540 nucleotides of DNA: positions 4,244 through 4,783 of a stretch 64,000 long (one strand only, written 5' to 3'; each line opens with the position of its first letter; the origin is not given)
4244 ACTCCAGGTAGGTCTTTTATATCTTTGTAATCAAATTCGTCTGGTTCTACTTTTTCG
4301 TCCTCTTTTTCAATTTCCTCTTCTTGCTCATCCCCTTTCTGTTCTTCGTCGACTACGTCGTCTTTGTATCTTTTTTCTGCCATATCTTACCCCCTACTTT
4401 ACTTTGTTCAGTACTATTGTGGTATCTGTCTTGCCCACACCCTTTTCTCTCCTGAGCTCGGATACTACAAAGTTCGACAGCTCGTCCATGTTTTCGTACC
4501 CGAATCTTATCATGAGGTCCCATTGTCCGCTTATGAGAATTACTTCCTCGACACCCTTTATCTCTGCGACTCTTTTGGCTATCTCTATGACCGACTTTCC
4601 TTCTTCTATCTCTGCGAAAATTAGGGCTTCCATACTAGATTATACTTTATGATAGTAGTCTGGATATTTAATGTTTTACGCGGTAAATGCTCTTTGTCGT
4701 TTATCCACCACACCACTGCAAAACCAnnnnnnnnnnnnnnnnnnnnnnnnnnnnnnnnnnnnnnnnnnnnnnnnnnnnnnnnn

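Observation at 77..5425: Tightly overlapped DNA-metabolism operon (RAM-domain protein, radA, mrp, phosphohexomutase, rpa) headed by a divergent Cas4-like nuclease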

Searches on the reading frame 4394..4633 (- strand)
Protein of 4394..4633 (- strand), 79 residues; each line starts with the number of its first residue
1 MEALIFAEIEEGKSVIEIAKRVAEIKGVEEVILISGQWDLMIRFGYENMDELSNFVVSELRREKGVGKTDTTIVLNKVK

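Call 3: search_protein_families(library=pfam, proteins=[window:4394-4633:-], max_evalue=0.01)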
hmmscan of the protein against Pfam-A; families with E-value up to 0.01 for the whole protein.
window:4394-4633:- (79 aa): 1 family
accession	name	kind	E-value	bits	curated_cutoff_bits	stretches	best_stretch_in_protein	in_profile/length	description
PF01037.27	AsnC_trans_reg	-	6.2e-15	55.3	25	1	12-76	8-72/73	Lrp/AsnC ligand binding domain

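Call 4: search_protein_families(library=ncbifam, proteins=[window:4394-4633:-], max_evalue=0.01)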
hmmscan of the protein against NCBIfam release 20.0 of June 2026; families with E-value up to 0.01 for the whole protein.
window:4394-4633:- (79 aa): 5 families
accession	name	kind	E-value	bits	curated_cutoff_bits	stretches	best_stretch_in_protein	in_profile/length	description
NF040947.1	trans_reg_LysM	equivalog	3.9e-10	39.7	180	1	2-77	61-135/136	HTH-type transcriptional regulator LysM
NF041396.1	TranRegLrp_Halo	equivalog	7.2e-05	22.7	190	1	11-78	74-140/149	HTH-type transcriptional regulator Lrp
NF040820.1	trans_reg_LrpA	equivalog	0.00045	20.1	250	1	13-79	75-141/141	HTH-type transcriptional regulator LrpA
NF008370.0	PRK11169.1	equivalog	0.001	18.8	233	1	17-79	92-154/164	leucine-responsive transcriptional regulator Lrp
NF053758.1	ChrTpTrnRegChrS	equivalog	0.002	17.9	250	1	11-79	83-151/158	chromate efflux transcriptional regulator ChrS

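Call 57: search_protein_families(library=padloc, proteins=[window:4394-4633:-], max_evalue=0.01)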
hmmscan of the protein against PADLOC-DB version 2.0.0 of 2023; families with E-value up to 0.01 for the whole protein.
window:4394-4633:- (79 aa): 0 families

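Call 69: search_solved_structures(query=window:4394-4633:-, max_evalue=0.001)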
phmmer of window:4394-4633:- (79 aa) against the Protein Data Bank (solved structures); distinct sequences matched with E-value up to 0.001: 3.
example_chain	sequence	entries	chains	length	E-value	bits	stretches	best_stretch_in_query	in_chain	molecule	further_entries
2zbc_A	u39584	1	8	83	0.00017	25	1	16-75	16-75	83aa long hypothetical transcriptional regulator asnC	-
2cyy_A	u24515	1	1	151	0.00055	23.4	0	3-76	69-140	Putative HTH-type transcriptional regulator PH1519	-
1ri7_A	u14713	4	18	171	0.00079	22.9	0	3-76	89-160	Putative transcriptional regulator | Putative HTH-type transcriptional regulator PH1519 | Uncharacterized HTH-type transcriptional regulator PH1519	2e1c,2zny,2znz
